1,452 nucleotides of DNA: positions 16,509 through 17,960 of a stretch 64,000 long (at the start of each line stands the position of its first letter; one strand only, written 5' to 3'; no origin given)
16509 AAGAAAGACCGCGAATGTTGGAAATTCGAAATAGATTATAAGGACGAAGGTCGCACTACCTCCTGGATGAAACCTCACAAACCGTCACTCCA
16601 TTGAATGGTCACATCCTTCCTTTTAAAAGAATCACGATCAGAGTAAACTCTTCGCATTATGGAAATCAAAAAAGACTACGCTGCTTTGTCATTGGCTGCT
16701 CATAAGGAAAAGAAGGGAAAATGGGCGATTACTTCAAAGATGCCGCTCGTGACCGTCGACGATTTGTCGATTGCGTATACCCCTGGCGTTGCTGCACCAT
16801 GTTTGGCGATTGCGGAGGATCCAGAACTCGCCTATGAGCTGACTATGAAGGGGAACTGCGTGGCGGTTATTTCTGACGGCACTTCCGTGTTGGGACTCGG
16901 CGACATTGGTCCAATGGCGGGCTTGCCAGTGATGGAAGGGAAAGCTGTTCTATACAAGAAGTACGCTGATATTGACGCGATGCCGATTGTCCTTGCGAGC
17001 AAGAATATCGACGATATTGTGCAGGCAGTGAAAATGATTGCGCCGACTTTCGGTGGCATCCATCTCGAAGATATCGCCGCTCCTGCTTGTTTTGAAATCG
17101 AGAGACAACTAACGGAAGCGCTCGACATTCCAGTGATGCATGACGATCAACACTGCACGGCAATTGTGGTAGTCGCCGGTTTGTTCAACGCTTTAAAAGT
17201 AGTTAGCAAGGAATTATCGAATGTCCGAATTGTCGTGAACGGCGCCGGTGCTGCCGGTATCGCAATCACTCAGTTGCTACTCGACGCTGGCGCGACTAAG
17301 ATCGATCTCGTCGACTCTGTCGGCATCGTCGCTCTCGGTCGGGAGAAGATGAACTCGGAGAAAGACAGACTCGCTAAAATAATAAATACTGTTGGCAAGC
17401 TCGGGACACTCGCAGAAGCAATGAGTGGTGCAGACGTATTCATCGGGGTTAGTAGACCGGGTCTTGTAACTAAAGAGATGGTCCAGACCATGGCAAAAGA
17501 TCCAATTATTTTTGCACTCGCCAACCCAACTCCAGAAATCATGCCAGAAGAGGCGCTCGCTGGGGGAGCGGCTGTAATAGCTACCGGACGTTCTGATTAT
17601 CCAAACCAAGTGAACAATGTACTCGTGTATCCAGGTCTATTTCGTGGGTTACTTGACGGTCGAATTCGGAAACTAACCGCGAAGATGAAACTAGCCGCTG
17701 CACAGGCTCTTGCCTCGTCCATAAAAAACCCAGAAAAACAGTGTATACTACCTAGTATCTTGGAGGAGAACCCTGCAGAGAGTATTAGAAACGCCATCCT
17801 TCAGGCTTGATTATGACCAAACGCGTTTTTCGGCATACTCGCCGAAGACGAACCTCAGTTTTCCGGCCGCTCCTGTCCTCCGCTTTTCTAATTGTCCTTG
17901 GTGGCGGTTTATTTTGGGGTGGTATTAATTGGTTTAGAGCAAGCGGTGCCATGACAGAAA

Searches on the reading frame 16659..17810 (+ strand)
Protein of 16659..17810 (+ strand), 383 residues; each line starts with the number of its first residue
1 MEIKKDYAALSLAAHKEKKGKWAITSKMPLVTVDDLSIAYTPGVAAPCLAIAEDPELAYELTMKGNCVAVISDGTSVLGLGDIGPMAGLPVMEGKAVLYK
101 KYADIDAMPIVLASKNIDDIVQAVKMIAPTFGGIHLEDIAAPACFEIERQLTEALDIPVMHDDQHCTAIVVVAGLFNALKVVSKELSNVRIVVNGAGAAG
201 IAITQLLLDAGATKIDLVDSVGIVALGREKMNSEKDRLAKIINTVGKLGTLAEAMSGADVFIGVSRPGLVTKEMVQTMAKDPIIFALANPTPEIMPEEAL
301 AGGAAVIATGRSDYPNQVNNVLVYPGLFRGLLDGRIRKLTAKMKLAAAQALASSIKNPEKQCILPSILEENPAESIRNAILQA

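Call 21: search_protein_families(library=pfam, proteins=[window:16659-17810:+], max_evalue=0.001)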
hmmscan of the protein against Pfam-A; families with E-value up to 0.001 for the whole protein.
window:16659-17810:+ (383 aa): 4 families
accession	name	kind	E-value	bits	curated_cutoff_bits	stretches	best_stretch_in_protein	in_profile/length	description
PF00390.24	malic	-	1e-29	104.1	23.1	1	32-151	14-181/182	Malic enzyme, N-terminal domain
PF03949.21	Malic_M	-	2.6e-27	96.2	23.5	1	166-367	3-239/258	Malic enzyme, NAD binding domain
PF00899.27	ThiF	-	0.0002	21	28.1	1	184-220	16-52/238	ThiF family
PF00208.27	ELFV_dehydrog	-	0.00069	19.8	23.4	0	162-252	5-93/241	Glutamate/Leucine/Phenylalanine/Valine dehydrogenase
